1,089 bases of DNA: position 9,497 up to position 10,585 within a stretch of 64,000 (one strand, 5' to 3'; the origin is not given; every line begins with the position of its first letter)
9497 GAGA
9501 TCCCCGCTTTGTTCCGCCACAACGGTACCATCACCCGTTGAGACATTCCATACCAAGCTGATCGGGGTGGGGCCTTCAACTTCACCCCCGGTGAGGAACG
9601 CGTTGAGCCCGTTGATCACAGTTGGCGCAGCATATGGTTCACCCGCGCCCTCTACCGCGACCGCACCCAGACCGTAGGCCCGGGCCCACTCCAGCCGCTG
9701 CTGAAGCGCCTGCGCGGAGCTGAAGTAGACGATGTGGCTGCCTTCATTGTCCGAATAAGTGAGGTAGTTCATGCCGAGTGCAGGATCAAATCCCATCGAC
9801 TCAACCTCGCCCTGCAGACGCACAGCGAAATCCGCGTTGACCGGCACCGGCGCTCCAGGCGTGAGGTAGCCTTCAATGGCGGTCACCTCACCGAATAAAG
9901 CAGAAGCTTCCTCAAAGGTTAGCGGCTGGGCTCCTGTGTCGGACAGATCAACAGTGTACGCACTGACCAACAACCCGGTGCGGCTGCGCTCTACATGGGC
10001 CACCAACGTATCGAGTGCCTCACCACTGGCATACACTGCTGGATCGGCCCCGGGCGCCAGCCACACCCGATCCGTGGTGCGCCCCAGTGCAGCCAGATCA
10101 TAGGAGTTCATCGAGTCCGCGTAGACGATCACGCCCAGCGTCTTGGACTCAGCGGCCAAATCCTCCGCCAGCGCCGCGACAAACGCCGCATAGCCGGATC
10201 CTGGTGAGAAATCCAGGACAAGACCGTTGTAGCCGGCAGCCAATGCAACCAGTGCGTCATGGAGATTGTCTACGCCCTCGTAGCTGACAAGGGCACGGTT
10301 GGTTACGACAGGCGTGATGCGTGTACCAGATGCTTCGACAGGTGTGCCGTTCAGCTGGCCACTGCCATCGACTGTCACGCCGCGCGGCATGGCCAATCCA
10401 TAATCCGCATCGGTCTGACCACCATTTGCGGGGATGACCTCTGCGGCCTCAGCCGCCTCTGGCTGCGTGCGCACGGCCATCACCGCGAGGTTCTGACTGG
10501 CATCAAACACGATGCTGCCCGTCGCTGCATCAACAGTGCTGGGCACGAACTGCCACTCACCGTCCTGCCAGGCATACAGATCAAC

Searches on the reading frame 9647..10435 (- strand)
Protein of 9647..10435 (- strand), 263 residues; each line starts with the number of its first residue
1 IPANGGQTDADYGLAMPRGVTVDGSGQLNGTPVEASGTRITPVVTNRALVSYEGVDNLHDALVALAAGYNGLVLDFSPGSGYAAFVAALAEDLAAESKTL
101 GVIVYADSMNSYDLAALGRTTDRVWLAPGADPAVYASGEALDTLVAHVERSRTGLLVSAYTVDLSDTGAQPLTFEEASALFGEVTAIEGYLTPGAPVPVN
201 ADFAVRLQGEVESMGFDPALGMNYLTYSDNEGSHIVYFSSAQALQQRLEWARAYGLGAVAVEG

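Call 14: search_protein_families(library=pfam, proteins=[window:9647-10435:-], max_evalue=10)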
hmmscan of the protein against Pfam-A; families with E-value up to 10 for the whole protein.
window:9647-10435:- (263 aa): 1 family
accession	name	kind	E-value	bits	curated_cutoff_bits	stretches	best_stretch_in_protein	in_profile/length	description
PF00704.34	Glyco_hydro_18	-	0.059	13.5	29.6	1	68-126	105-178/317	Glycosyl hydrolases family 18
